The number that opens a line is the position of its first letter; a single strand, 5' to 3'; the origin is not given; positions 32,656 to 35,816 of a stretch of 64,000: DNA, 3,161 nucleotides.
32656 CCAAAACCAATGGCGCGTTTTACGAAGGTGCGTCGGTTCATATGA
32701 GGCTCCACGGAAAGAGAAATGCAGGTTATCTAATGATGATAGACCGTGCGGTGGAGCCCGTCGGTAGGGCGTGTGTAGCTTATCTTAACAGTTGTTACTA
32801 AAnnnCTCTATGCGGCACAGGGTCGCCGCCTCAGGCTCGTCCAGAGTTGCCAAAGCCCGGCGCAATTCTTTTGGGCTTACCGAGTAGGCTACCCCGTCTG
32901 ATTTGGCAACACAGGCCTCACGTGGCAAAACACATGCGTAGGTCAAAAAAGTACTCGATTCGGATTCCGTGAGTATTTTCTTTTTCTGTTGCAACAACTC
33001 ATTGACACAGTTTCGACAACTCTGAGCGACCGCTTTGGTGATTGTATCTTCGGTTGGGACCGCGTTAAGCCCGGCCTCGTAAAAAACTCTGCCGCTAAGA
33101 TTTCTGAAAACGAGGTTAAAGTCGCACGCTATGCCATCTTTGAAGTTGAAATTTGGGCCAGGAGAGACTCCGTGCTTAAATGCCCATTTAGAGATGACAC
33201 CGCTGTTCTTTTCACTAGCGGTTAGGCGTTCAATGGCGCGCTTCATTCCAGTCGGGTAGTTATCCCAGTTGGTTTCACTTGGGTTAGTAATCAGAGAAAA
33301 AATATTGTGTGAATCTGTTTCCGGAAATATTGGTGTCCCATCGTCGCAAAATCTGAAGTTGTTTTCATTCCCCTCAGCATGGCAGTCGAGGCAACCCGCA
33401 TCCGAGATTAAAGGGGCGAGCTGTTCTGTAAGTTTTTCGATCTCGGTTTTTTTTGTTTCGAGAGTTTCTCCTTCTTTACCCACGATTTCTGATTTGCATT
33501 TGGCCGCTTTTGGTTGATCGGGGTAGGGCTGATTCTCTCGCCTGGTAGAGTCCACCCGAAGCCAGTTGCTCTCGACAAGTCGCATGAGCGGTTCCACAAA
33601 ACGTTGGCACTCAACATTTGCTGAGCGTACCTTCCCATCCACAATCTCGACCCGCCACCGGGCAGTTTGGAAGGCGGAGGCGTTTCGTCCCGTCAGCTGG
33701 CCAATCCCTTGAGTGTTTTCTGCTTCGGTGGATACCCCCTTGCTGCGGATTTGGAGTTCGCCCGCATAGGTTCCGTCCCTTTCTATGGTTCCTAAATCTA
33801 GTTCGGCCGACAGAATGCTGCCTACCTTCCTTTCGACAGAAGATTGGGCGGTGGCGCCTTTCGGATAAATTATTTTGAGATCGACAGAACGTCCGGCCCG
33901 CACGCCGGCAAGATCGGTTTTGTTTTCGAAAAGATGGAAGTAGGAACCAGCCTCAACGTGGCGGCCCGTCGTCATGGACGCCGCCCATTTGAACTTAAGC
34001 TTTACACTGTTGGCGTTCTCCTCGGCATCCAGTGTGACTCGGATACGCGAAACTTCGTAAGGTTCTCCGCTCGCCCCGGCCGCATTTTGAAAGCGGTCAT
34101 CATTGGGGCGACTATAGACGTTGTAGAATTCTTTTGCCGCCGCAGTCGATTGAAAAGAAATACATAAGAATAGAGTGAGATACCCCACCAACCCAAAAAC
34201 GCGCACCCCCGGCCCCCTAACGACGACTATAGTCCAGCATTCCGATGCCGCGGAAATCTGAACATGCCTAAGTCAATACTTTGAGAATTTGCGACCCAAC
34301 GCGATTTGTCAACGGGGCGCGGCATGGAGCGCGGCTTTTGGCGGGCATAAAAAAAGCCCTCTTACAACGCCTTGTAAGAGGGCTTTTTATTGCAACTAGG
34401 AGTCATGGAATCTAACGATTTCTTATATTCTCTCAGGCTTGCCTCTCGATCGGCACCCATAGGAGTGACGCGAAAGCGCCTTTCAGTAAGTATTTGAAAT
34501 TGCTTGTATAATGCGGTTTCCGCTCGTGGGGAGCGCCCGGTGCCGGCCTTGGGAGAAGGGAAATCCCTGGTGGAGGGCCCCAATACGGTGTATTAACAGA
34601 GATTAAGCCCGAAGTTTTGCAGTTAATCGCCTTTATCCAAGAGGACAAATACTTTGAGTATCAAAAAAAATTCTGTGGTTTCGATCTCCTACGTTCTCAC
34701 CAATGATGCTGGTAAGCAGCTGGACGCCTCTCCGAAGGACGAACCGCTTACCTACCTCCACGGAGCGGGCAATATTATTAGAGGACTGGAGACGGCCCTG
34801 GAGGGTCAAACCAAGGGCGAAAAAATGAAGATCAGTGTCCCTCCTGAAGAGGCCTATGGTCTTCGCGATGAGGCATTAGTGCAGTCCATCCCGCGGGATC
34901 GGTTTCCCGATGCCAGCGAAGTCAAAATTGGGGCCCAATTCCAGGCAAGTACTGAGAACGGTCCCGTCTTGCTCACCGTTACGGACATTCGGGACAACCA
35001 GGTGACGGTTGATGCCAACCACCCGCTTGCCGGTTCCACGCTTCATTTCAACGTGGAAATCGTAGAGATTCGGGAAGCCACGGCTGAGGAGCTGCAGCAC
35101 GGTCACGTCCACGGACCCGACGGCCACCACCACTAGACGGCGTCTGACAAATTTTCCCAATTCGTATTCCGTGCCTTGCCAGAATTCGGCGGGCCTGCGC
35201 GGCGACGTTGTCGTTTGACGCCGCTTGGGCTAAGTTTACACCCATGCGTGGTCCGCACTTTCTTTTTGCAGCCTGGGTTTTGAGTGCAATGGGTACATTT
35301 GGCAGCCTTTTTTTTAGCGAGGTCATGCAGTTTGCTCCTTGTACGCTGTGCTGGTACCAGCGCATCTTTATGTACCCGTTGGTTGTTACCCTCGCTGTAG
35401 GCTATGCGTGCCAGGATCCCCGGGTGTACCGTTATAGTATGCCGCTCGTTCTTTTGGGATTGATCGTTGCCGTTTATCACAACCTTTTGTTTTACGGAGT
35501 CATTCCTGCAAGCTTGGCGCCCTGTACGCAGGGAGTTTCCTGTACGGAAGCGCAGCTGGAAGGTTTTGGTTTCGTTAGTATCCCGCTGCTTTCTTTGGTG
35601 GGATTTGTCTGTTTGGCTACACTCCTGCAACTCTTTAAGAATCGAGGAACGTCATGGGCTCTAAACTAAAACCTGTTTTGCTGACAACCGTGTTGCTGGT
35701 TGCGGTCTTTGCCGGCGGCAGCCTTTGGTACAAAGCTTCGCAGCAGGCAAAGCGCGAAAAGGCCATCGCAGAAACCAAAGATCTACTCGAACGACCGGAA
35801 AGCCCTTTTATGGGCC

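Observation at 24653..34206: Inverted pair of paralogous secreted CXXCH proteins enclosing a 6.7-kb transporter/sensor cassette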

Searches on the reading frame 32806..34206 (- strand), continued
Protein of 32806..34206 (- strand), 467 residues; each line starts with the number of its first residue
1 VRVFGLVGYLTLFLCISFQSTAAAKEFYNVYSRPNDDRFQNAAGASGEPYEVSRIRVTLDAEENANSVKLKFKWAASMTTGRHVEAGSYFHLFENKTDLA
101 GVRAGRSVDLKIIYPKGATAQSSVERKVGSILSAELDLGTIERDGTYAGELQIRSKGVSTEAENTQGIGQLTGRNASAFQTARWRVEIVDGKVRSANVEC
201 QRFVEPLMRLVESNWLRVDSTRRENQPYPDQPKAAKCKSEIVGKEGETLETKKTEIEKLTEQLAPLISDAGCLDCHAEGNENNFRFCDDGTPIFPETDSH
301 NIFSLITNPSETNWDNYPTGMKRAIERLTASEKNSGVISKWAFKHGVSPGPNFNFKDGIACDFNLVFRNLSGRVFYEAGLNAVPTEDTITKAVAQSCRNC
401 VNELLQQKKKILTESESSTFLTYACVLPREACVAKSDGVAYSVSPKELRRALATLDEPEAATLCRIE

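Call 40: fold_search(model_id=the predicted structure, library=pdb)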
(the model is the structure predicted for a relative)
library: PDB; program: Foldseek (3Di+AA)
matches with E <= 10: 660; with E <= 0.001: 0
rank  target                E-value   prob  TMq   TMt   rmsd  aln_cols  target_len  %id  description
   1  4p1y_E                6.0e-03  0.20  0.10  0.16  16.4       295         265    8  Crystal structure of staphylococcal gamma-hemolysin prepore (released 2014-10-01)
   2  4p1y_A                1.1e-02  0.16  0.11  0.16  16.1       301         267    9  Crystal structure of staphylococcal gamma-hemolysin prepore (released 2014-10-01)
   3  4p1x_G                1.8e-02  0.14  0.10  0.16  18.5       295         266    9  Crystal structure of staphylococcal LUK prepore (released 2014-10-01)
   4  4n6r_B                2.1e-02  0.18  0.12  0.22  21.5       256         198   12  Crystal structure of VosA-VelB-complex (released 2014-01-22)
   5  4iya                  2.3e-02  0.16  0.12  0.18  18.4       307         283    9  Structure of the Y250A mutant of the PANTON-VALENTINE LEUCOCIDIN S component from STAPHYLOCOCCUS AUREUS (released 2014-01-29)
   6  4p1y_G                2.3e-02  0.13  0.10  0.16  17.1       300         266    8  Crystal structure of staphylococcal gamma-hemolysin prepore (released 2014-10-01)
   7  9rsm_A                2.6e-02  0.15  0.11  0.17  22.4       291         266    8  NetF 9mer pre-pore structure on 2N2 nanodiscs. (released 2026-02-18)
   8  4p1y_C                2.6e-02  0.14  0.11  0.17  16.0       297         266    9  Crystal structure of staphylococcal gamma-hemolysin prepore (released 2014-10-01)
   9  9npl_E                2.7e-02  0.10  0.12  0.09  21.7       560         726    9  Crystal structure of the inactive conformation of a glycoside hydrolase (CapGH2b - E553Q Mutant) from the GH2 family i (released 2025-11-12)
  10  9xvv_C                3.4e-02  0.66  0.16  0.11   7.3       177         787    8  Maltoheptaose-bound Arabidopsis ISA2-ISA1-ISA1 heterotrimer (released 2026-04-08)
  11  5hdw                  3.4e-02  0.54  0.15  0.38   9.6       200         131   12  ApaG Domain of FBxo3 (released 2016-04-06)
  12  8k2j                  3.4e-02  0.06  0.09  0.09  23.0       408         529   10  Crystal structure of Group 3 Oligosaccharide/Monosaccharide-releasing beta-N-acetylgalactosaminidase NgaDssm, apo form (released 2024-04-24)
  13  2ivf_C                4.3e-02  0.18  0.13  0.21  11.3       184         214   11  Ethylbenzene dehydrogenase from Aromatoleum aromaticum (released 2006-09-14)
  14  9np9                  4.6e-02  0.41  0.12  0.08  17.1       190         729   10  Crystal structure of the inactive conformation of a glycoside hydrolase (CapGH2b - E553Q Mutant) from the GH2 family in  (released 2025-11-12)
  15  3b07_A                5.1e-02  0.14  0.12  0.19  15.5       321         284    8  Crystal structure of octameric pore form of gamma-hemolysin from Staphylococcus aureus (released 2011-10-12)
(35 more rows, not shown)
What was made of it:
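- The weak top Foldseek hits include beta-pore-forming leukocidins (call 40). The leukocidin hits have TM 0.10-0.16 and probability <=0.2 (call 40).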

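Call 41: find_encoding_contigs(protein=P0004, flank=10000, max_places=2)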
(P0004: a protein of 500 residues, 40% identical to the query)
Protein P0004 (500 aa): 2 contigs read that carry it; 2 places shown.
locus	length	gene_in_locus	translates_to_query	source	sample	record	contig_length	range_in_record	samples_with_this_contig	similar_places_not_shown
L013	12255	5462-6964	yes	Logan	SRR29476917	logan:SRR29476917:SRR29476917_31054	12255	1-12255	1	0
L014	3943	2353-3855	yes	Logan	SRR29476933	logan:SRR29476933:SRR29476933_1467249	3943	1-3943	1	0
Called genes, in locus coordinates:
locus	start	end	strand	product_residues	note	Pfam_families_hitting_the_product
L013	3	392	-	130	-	?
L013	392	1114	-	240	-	PF10502:Peptidase_S26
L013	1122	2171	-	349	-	PF01212:Beta_elim_lyase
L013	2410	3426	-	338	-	PF00355:Rieske (faint)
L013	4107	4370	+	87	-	-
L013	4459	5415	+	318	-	PF13098:Thioredoxin_2 (weak)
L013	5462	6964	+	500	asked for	-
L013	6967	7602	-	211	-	PF04055:Radical_SAM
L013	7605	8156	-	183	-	PF01242:PTPS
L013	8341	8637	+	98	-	PF01371:Trp_repressor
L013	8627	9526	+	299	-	PF01634:HisG, PF08029:HisG_C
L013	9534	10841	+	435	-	PF00815:Histidinol_dh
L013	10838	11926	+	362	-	PF00155:Aminotran_1_2, PF01053:Cys_Met_Meta_PP (faint)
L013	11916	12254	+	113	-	?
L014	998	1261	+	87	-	-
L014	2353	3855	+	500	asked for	-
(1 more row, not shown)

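Call 42: find_encoding_contigs(protein=P0007, flank=10000, max_places=2)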
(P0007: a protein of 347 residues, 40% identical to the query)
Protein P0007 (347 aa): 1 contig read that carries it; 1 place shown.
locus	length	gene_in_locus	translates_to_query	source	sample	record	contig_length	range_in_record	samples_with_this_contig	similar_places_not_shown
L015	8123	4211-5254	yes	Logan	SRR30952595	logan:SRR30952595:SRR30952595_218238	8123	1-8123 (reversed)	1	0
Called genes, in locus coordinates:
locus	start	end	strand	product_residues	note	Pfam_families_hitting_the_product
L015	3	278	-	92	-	?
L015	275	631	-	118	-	PF00453:Ribosomal_L20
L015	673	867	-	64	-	PF01632:Ribosomal_L35p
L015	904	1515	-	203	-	PF05198:IF3_N, PF00707:IF3_C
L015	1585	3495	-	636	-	PF02824:TGS, PF07973:tRNA_SAD, PF00587:tRNA-synt_2b, PF03129:HGTP_anticodon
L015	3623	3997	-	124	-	-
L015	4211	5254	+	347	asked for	-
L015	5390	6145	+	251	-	-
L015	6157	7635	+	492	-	PF00515:TPR_1 (faint), PF07719:TPR_2 (faint), PF13174:TPR_6 (faint), PF13432:TPR_16 (faint)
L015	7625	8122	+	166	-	?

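Call 43: find_encoding_contigs(protein=P0005, flank=10000, max_places=2)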
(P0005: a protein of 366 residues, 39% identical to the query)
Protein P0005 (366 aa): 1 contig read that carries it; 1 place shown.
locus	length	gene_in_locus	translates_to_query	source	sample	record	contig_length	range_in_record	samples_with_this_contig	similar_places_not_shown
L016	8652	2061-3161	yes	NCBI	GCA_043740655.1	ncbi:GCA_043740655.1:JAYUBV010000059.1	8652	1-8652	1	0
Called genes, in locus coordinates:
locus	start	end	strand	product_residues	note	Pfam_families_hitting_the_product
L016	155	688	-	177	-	PF13453:Zn_ribbon_TFIIB (weak)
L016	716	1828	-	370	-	-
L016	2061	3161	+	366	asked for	-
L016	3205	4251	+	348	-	PF01594:AI-2E_transport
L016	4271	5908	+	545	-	PF01645:Glu_synthase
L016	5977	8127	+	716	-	PF01432:Peptidase_M3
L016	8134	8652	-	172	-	?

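Call 67: find_related_loci(query=A1, collection=metagenome_contigs, flank=10000)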
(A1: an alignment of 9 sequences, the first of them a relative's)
Query A1 (467 aa) in metagenome_contigs; peptide patterns used: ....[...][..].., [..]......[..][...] (x = any residue, [..] = any of these).
272 stretches matched a pattern; 1 encode a relative of the query (tblastn E <= 1e-3); 1 distinct loci.
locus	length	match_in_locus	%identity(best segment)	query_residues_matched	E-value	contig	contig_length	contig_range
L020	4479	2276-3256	41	19-340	2e-72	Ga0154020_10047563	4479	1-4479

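Call 71: search_protein_families(library=pfam, proteins=[P0024, P0020, P0023, P0026, P0015, P0010], max_evalue=1)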
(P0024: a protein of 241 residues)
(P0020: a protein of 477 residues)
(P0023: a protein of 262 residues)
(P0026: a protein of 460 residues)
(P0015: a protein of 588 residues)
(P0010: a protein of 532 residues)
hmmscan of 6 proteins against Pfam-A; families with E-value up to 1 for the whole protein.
P0024 (241 aa): 1 family
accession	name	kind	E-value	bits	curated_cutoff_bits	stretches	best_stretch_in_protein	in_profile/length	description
PF23604.1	Ig_TRAPPC10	-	0.22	12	27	1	172-203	11-42/117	TRAPPC10-like, immunoglobulin-like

P0020 (477 aa): 0 families

P0023 (262 aa): 0 families

P0026 (460 aa): 4 families
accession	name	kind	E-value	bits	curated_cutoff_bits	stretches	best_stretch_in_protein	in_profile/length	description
PF17829.7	GH115_C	-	0.037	14.3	24.1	1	83-150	56-120/172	Glycosyl hydrolase family 115 C-terminal domain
PF22485.1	DUF6987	-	0.11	12.7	26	1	197-261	20-84/200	Domain of unknown function (DUF6987)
PF03961.19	FapA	-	0.35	10.9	31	1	168-265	143-238/272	Flagellar Assembly Protein A beta solenoid domain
PF01724.21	DUF29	-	0.63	10.7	22.5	0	172-265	16-106/138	Domain of unknown function DUF29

P0015 (588 aa): 1 family
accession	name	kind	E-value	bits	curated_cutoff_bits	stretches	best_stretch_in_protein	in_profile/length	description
PF18536.7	DUF5623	-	0.22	12.1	35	1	33-78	40-83/126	Domain of unknown function (DUF5623)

P0010 (532 aa): 1 family
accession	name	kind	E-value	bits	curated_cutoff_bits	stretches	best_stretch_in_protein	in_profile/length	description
PF13442.11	Cytochrome_CBB3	-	0.17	12.7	27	1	433-481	5-44/68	Cytochrome C oxidase, cbb3-type, subunit III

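Call 80: fold_search(model_id=the predicted structure, library=viral)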
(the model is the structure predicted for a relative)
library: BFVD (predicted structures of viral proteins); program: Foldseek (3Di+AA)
matches with E <= 10: 692; with E <= 0.001: 0
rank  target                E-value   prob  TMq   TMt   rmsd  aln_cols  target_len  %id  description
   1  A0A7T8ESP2            4.2e-03  0.06  0.09  0.06  36.5       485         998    8  (no name in the UniProt tables at hand)
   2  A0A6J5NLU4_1          9.8e-03  0.20  0.10  0.06  20.8       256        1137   12  Uncharacterized protein [uncultured Caudovirales phage]
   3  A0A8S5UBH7            1.0e-02  0.57  0.12  0.26   9.7       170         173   14  Uncharacterized protein [Podoviridae sp. ctZkC8]
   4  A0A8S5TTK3            1.0e-02  0.25  0.11  0.24  13.6       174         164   10  Uncharacterized protein [Siphoviridae sp. ct5jB2]
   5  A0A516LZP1            1.3e-02  0.11  0.11  0.14  21.5       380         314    9  (no name in the UniProt tables at hand)
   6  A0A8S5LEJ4            2.7e-02  0.09  0.10  0.06  23.9       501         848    9  Uncharacterized protein [Myoviridae sp. ctBDS4]
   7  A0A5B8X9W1            3.6e-02  0.01  0.06  0.03  35.6       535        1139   10  Glycoprotein [Culverton virus]
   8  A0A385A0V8            4.5e-02  0.06  0.11  0.11  24.7       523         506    7  (no name in the UniProt tables at hand)
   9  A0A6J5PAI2            6.6e-02  0.03  0.08  0.08  26.7       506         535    7  Head-to-tail connector protein, podovirus-type [uncultured Caudovirales phage]
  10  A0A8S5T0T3            7.9e-02  0.05  0.07  0.15  19.4       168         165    8  Uncharacterized protein [Siphoviridae sp. ctKFk2]
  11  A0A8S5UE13            8.3e-02  0.15  0.15  0.28  17.8       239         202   13  Uncharacterized protein [Siphoviridae sp. ctGQT3]
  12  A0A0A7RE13            8.8e-02  0.25  0.12  0.29  11.4       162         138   13  Glycoprotein C (Fragment) [Equid alphaherpesvirus 1]
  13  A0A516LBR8            8.8e-02  0.04  0.12  0.07  27.7       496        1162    8  (no name in the UniProt tables at hand)
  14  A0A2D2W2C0            8.8e-02  0.04  0.07  0.08  33.0       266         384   12  Uncharacterized protein [Stenotrophomonas phage vB_SmaS_DLP_5]
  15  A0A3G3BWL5            9.9e-02  0.15  0.12  0.25  15.2       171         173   10  (no name in the UniProt tables at hand)
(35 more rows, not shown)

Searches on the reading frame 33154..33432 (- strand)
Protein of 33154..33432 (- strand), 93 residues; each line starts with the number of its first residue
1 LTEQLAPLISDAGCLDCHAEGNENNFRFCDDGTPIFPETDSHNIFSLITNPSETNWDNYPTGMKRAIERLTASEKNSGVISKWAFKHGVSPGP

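Call 27: search_solved_structures(query=A2, max_evalue=10, show_alignments=3)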
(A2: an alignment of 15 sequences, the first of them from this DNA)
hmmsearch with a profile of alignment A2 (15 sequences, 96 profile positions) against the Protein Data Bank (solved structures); distinct sequences matched with E-value up to 10: 58.
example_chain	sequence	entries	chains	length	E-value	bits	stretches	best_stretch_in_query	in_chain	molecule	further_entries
6xkw_p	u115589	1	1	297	0.009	19.8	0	3-35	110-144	Cbb3-type cytochrome c oxidase subunit CcoP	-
1crg_A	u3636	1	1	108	0.065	17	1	6-94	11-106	CYTOCHROME C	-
1cri_A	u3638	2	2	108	0.071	16.9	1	6-94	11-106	CYTOCHROME C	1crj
1crh_A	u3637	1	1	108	0.083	16.7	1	6-93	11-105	CYTOCHROME C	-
1cig_A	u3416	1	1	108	0.11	16.2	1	6-94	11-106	CYTOCHROME C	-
2jti_B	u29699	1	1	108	0.15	15.9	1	6-92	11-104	Cytochrome c iso-1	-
6p43_B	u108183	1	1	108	0.15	15.9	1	6-93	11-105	Cytochrome c iso-1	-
1raq_A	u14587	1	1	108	0.18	15.6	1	6-92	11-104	REP A2 ISO-1-CYTOCHROME C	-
1fhb_A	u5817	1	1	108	0.19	15.5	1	6-93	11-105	FERRICYTOCHROME C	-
1cie_A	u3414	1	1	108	0.2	15.5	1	6-93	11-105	CYTOCHROME C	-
1rap_A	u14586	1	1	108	0.2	15.4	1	6-92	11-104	REP A2 ISO-1-CYTOCHROME C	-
1irw_A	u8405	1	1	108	0.24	15.2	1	6-94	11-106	CYTOCHROME C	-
6xkx_p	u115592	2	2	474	0.25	15.1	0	3-33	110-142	Cbb3-type cytochrome c oxidase subunit CcoP,Cytochrome c-type cyt cy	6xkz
2b0z_B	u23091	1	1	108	0.26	15.1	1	6-92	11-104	Cytochrome c iso-1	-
1irv_A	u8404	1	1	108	0.32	14.8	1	6-94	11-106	CYTOCHROME C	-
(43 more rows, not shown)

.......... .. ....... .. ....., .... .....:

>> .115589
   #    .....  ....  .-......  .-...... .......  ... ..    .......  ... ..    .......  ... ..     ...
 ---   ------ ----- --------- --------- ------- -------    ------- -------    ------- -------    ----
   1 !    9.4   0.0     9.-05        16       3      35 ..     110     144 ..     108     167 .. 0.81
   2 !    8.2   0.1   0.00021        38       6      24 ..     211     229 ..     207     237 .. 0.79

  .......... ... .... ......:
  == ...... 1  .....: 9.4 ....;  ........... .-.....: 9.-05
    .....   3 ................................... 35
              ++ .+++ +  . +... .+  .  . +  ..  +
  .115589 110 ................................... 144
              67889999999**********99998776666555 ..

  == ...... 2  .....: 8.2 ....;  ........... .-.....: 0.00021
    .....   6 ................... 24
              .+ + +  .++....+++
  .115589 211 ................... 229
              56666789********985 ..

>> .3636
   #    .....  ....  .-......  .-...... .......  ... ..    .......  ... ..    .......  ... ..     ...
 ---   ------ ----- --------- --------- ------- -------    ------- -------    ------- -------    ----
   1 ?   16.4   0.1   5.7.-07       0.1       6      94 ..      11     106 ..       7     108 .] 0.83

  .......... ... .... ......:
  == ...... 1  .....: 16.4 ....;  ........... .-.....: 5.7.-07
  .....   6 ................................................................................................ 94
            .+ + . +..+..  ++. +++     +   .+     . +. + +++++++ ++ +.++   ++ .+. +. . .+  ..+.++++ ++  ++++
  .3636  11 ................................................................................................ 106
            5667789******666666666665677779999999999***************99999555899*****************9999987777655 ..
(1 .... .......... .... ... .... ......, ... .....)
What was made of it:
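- On Class I c-type cytochrome: It aligns within one residue of the Met80 loop of iso-1-cytochrome c (call 27).
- The profile aligns over its full length with iso-1-cytochrome c and places YPxGM on the Met80 loop (call 27). Weak hits go almost exclusively to c-type cytochromes, including a full-length alignment (call 27).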

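Call 28: search_protein_families(library=pfam, alignment_id=A2, max_evalue=10)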
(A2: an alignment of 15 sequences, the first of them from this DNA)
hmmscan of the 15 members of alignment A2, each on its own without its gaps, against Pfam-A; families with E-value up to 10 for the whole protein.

A. member 1, seq(93 aa): 0 families

B. families by the number of members that match (of 15 scanned): 6 families
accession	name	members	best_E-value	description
PF13442.11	Cytochrome_CBB3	8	0.0028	Cytochrome C oxidase, cbb3-type, subunit III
PF00034.26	Cytochrom_C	3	0.0046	Cytochrome c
PF11845.13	Tll0287-like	2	0.14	Tll0287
PF21140.2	eIF4G1-like_eIF4E-bd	1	0.12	Translation initiation factor eIF4G-like, eIF4E-binding domain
PF07191.17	Zn_ribbon_6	1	0.16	Double zinc ribbon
PF10839.13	DUF2647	1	0.2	Protein of unknown function (DUF2647)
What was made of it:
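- On Class I c-type cytochrome: Modules: best E 0.0028 (call 28).
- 8/15 members weakly hit Cytochrome_CBB3 and 3/15 hit Cytochrom_C (call 28).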

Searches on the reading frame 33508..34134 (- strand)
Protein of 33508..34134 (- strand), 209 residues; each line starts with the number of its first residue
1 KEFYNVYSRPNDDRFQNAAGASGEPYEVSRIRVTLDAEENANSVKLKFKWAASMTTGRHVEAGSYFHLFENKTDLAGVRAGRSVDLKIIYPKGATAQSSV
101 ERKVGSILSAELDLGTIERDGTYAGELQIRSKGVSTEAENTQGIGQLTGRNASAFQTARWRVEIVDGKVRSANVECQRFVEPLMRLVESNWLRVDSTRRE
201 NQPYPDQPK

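Call 51: find_homologous_proteins(query=A4, max_evalue=0.01)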
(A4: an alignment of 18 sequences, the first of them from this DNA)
Query A4 (18 sequences) (209 aa, profile of the alignment): 3 proteins with E <= 0.01 among 2487 candidates.
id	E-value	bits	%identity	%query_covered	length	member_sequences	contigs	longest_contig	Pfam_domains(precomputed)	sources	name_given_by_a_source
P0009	7.4e-62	227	41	99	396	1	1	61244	-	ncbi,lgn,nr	ncbi:MAG: hypothetical protein HYZ75_08910 [Elusimicrobia bacterium]|nr:hypothetical protein [Elusim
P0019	6.0e-32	129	26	60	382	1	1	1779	-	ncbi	-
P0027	9.7e-28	116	32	61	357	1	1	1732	-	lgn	-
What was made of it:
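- Tried and rejected: Profile search with a beta-domain-only alignment: one new sequence and no annotated relatives (call 51).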

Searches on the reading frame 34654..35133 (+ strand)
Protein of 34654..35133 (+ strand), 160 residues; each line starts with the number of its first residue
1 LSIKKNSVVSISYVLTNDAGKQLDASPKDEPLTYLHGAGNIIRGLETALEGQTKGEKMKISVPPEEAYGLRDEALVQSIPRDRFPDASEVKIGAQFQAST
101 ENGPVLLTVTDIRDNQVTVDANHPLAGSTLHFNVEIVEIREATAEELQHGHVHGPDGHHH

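Call 76: search_protein_families(library=ncbifam, proteins=[window:34654-35133:+], max_evalue=0.00001)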
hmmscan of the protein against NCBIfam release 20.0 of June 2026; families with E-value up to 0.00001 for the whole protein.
window:34654-35133:+ (160 aa): 3 families
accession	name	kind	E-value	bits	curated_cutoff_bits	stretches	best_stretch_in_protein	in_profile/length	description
NF008008.0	PRK10737.1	equivalog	3.3e-51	174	174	1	1-160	1-160/196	peptidylprolyl isomerase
NF011676.0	PRK15095.1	equivalog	4e-23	81.6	125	1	2-145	4-149/156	FKBP-type peptidyl-prolyl cis-trans isomerase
NF008150.0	PRK10902.1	equivalog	2.2e-06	27.3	215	0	7-80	165-234/271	FKBP-type peptidyl-prolyl cis-trans isomerase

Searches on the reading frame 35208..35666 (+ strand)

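Call 76: search_protein_families(library=ncbifam, proteins=[window:35208-35666:+], max_evalue=0.00001)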
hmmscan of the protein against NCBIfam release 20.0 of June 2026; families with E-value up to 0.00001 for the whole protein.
window:35208-35666:+ (153 aa): 2 families
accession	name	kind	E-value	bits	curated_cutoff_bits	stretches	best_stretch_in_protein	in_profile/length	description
NF002849.0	PRK03113.1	subfamily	1.5e-35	122.3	124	1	17-139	9-131/139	disulfide oxidoreductase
NF001863.0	PRK00611.1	equivalog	3.2e-24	85.8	145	1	18-144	9-132/136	putative disulfide oxidoreductase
